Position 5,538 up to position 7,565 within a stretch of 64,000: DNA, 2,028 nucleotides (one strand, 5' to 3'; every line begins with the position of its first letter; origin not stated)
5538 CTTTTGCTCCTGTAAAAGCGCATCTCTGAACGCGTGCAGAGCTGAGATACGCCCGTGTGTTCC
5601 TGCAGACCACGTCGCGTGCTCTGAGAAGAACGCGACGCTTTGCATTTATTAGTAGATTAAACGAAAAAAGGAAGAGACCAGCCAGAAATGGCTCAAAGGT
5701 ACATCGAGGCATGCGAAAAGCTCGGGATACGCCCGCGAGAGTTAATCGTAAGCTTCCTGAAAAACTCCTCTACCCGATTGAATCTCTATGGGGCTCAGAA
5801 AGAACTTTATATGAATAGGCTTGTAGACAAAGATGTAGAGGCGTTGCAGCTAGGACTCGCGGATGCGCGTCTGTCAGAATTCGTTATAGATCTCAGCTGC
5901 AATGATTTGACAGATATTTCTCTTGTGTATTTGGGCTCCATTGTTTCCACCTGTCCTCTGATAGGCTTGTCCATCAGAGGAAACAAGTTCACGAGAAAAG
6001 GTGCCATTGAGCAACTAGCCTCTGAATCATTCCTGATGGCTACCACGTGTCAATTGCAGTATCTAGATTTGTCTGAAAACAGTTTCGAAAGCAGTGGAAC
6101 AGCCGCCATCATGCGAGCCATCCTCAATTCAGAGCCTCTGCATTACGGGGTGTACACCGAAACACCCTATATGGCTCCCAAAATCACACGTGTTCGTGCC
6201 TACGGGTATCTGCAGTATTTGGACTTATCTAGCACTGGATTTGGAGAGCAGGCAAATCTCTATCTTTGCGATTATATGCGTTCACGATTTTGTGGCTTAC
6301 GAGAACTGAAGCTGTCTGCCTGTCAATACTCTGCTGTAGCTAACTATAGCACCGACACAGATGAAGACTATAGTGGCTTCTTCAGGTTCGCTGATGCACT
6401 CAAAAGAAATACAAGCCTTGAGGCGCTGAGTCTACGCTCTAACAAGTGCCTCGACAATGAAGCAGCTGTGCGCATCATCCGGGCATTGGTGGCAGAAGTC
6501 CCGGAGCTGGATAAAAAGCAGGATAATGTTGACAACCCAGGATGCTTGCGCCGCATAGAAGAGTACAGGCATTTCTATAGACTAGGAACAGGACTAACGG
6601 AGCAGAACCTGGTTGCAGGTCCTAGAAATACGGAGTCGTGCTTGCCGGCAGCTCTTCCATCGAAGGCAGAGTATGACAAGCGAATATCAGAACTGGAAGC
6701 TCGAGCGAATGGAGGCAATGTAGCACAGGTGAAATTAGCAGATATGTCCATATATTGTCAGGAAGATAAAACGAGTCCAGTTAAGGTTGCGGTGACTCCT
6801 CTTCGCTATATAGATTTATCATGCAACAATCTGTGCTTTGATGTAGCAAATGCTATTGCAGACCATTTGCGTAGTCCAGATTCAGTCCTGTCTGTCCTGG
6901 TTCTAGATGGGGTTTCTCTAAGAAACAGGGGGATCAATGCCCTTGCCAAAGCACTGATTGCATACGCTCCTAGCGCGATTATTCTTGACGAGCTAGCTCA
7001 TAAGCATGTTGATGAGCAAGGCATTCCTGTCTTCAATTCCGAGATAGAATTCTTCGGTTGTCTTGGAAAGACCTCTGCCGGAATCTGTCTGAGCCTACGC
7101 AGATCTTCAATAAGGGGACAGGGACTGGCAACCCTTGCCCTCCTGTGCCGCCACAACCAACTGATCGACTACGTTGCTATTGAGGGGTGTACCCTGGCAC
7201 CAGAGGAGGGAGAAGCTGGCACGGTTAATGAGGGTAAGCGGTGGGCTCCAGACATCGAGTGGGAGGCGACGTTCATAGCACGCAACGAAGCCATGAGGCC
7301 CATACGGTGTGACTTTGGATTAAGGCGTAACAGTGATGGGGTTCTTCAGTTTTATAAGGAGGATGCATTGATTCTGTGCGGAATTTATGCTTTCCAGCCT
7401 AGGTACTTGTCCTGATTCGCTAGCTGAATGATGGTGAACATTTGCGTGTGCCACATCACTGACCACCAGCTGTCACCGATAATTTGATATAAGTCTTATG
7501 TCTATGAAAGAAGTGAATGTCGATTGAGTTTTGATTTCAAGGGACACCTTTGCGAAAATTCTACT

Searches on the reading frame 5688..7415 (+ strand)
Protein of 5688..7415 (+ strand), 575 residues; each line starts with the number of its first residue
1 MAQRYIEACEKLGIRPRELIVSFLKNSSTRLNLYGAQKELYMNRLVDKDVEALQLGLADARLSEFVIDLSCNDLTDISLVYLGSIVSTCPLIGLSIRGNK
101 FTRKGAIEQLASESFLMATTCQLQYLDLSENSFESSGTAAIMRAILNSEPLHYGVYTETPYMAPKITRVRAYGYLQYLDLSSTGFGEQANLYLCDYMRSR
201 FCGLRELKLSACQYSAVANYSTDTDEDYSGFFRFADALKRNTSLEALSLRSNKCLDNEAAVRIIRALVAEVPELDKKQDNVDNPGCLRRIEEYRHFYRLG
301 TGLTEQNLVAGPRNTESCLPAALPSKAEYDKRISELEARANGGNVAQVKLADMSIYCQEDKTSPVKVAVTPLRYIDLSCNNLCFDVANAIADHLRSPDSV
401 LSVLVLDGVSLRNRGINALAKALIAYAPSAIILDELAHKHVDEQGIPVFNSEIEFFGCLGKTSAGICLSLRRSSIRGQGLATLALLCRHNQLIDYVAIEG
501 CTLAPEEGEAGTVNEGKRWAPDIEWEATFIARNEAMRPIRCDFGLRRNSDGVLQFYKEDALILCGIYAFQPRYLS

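Call 10: search_protein_families(library=pfam, proteins=[window:5688-7415:+], max_evalue=0.001)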
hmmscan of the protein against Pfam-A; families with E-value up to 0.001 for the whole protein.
window:5688-7415:+ (575 aa): 2 families
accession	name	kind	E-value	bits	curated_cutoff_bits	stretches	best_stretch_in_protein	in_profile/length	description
PF13516.12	LRR_6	-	8.8e-08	32.1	23.4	0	241-260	2-20/24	Leucine Rich repeat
PF00560.39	LRR_1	-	1.9e-06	27.3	20.6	0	122-136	1-15/23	Leucine Rich Repeat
